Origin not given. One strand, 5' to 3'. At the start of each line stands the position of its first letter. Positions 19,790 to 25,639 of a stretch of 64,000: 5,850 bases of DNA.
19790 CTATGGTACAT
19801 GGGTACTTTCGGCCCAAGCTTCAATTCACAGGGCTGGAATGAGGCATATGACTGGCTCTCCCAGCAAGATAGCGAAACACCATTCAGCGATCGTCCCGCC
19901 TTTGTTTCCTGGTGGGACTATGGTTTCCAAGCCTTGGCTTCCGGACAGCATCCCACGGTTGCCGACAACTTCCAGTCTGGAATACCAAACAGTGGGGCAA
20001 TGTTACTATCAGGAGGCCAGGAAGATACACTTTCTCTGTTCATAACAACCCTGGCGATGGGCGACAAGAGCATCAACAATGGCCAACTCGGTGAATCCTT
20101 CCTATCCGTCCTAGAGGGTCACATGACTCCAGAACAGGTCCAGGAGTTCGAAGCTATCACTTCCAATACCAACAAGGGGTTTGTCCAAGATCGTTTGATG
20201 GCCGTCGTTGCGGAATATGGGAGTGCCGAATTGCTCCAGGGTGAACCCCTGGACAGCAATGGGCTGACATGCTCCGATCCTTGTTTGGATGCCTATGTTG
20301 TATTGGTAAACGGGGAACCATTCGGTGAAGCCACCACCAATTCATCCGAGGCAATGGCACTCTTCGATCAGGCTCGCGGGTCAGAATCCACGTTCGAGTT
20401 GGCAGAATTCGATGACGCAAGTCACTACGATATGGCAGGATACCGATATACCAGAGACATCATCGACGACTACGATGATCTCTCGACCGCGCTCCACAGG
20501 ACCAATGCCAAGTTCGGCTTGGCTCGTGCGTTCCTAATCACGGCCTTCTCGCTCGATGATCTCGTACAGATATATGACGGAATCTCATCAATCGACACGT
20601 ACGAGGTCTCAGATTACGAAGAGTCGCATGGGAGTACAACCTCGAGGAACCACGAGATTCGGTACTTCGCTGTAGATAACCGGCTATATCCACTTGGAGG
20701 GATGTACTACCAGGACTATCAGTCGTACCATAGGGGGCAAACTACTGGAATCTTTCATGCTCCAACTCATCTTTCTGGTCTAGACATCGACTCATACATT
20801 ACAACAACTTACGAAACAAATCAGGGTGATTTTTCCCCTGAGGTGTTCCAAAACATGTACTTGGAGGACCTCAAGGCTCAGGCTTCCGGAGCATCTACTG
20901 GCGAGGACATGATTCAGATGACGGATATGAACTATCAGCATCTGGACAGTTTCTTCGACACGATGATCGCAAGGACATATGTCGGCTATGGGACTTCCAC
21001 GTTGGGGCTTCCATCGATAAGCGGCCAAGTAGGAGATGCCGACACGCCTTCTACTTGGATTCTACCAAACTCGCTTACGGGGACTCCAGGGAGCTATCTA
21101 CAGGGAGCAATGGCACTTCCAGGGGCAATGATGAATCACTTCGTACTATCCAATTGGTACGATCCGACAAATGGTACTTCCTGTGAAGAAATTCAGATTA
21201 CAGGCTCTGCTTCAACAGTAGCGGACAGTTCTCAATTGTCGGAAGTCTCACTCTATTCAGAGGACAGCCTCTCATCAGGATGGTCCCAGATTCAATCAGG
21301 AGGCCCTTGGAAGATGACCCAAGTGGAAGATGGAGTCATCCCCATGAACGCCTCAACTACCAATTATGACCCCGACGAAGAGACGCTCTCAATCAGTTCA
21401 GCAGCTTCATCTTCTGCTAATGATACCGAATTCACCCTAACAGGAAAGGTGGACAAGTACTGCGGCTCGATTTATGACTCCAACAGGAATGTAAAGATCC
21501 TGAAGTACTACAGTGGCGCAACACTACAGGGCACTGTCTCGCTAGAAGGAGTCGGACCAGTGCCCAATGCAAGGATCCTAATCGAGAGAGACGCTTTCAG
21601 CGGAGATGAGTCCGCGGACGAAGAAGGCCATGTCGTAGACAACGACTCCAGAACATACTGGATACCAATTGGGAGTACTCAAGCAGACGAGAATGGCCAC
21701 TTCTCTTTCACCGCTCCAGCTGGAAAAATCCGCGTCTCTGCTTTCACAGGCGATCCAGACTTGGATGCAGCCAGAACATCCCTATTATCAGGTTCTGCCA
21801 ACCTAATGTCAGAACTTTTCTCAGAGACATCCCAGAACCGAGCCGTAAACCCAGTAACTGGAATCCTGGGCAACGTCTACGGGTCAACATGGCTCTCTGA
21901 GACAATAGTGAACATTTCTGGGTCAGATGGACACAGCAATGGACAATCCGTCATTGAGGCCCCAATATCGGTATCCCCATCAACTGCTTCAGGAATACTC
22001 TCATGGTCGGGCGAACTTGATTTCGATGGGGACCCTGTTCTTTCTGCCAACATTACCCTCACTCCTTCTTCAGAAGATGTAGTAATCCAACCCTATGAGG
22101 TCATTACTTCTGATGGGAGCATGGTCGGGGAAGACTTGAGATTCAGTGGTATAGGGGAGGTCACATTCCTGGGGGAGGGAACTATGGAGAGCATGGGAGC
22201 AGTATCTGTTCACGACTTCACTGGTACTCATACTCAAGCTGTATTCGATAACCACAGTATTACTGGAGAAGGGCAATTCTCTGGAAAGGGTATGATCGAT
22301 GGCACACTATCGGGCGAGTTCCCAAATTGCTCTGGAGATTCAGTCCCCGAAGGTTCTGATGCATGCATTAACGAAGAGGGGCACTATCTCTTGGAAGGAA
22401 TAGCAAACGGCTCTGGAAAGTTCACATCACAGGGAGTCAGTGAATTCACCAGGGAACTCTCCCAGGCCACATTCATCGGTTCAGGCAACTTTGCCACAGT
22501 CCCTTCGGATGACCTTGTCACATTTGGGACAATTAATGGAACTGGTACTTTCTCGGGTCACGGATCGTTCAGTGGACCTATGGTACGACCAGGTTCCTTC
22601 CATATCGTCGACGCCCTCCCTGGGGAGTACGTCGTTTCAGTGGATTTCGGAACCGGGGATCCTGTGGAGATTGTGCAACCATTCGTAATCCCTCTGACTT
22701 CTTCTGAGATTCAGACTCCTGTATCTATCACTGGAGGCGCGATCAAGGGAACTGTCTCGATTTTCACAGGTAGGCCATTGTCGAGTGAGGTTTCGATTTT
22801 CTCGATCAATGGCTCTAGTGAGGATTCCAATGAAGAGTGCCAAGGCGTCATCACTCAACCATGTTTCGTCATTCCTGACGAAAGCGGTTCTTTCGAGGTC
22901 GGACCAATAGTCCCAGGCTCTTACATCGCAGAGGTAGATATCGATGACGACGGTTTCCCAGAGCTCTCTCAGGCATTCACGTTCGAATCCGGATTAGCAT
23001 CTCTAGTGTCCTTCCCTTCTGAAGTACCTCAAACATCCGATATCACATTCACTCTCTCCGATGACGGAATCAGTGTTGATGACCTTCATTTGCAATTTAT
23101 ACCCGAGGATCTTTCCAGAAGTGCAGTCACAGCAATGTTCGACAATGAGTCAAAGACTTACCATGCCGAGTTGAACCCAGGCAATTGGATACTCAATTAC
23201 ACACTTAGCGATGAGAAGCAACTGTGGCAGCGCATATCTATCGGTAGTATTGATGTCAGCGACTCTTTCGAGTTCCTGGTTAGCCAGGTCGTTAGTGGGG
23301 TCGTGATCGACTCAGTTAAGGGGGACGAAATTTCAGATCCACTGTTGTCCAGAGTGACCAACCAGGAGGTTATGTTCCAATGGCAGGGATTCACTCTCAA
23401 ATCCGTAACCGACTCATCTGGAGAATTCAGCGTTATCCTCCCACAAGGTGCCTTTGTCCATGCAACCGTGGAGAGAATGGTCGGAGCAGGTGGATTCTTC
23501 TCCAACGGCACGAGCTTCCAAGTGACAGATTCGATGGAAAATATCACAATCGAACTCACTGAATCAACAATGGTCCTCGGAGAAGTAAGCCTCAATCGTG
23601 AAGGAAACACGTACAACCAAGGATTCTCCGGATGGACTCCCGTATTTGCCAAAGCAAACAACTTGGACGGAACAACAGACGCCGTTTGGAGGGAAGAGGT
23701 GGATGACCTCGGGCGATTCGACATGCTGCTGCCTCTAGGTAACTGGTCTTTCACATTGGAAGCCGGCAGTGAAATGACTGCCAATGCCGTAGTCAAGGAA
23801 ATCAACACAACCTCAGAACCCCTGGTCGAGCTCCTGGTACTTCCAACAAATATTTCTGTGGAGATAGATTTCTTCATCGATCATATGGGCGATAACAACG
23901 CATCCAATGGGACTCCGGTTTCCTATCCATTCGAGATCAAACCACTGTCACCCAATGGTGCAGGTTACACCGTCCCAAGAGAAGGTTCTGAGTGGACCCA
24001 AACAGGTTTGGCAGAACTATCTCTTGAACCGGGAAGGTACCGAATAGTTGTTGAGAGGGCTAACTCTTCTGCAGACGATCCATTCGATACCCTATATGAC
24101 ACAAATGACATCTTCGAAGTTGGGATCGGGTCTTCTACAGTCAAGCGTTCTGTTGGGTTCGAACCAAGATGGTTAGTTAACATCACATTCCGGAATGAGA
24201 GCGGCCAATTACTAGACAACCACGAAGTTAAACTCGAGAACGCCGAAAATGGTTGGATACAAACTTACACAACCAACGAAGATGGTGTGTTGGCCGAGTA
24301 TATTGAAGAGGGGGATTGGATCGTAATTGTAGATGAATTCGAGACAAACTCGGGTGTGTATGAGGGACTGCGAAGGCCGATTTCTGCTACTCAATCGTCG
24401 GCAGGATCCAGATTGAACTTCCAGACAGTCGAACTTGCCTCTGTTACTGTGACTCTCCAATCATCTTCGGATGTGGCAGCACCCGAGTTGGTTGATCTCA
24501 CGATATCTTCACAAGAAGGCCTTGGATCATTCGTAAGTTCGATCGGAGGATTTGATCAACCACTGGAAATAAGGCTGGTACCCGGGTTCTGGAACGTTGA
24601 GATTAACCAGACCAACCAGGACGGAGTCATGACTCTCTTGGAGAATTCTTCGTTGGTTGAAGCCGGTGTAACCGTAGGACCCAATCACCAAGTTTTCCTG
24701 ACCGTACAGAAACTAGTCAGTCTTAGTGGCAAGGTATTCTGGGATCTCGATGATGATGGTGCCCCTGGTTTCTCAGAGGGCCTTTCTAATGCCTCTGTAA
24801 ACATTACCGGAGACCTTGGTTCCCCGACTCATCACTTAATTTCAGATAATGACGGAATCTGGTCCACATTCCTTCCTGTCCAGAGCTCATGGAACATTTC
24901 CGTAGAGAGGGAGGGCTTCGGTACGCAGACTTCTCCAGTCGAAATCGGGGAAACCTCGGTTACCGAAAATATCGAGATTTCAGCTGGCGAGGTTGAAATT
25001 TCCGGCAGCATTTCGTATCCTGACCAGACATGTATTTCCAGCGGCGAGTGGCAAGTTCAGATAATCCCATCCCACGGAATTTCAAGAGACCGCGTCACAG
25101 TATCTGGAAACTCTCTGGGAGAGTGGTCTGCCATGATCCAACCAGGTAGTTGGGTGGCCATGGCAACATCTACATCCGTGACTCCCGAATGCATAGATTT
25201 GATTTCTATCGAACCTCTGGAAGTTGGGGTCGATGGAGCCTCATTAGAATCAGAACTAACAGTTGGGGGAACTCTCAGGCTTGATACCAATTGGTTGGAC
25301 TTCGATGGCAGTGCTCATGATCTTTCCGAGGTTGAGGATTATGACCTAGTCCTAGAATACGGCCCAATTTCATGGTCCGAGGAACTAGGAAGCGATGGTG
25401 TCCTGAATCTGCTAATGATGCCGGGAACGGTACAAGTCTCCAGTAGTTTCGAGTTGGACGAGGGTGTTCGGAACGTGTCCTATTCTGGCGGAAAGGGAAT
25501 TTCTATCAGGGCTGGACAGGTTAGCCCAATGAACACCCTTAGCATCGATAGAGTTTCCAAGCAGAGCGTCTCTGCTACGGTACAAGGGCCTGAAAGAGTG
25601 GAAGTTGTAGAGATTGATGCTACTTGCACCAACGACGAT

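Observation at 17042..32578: Co-directional aglB-giant / membrane S8 protease / beta-helix adhesin module (candidate surface-glycoprotein assembly operon)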

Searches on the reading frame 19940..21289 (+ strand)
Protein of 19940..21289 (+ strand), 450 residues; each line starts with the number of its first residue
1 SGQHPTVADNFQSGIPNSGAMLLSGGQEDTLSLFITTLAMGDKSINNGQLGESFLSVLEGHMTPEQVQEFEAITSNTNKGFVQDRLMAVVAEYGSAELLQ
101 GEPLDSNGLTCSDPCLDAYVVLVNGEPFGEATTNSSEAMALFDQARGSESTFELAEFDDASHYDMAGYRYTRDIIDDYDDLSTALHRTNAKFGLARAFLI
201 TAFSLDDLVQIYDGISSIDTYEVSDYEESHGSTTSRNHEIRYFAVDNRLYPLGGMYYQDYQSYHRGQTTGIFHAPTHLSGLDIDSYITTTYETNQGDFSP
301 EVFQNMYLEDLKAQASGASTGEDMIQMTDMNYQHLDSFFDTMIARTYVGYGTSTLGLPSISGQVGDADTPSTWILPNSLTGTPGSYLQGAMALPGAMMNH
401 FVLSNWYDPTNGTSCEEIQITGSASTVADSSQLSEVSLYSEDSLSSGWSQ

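Call 65: search_protein_families(library=pfam, proteins=[window:19940-21289:+], max_evalue=0.1)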
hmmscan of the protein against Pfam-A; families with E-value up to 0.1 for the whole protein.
window:19940-21289:+ (450 aa): 0 families

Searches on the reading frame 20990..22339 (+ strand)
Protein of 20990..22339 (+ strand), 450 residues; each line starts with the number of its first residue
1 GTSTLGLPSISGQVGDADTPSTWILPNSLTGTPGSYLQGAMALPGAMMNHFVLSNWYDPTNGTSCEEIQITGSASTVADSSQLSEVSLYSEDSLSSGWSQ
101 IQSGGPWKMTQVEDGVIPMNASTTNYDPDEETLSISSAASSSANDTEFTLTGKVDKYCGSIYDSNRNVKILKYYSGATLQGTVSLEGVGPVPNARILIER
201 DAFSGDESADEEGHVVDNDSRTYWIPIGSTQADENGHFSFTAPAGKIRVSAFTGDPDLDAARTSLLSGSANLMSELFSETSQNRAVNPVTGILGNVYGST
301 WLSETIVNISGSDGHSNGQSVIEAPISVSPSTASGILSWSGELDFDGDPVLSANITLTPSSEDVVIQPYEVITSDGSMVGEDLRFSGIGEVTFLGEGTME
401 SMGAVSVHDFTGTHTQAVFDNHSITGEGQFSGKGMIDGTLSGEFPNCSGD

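Call 65: search_protein_families(library=pfam, proteins=[window:20990-22339:+], max_evalue=0.1)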
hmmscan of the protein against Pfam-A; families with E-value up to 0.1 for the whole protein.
window:20990-22339:+ (450 aa): 1 family
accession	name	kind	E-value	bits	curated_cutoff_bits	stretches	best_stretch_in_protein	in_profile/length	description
PF13620.12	CarboxypepD_reg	-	0.0029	18.3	32.3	0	178-251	1-54/82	Carboxypeptidase regulatory-like domain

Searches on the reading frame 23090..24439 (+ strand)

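Call 65: search_protein_families(library=pfam, proteins=[window:23090-24439:+], max_evalue=0.1)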
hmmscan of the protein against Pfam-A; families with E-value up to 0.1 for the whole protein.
window:23090-24439:+ (450 aa): 1 family
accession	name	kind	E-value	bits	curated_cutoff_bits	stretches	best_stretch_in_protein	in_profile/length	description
PF13620.12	CarboxypepD_reg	-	2.9e-05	24.8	32.3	0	368-399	7-38/82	Carboxypeptidase regulatory-like domain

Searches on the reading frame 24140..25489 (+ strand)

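Call 65: search_protein_families(library=pfam, proteins=[window:24140-25489:+], max_evalue=0.1)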
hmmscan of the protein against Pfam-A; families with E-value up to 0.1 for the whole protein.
window:24140-25489:+ (450 aa): 1 family
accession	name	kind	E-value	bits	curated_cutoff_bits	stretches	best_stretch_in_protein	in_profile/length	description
PF13620.12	CarboxypepD_reg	-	1.1e-08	35.7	32.3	1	213-274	12-76/82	Carboxypeptidase regulatory-like domain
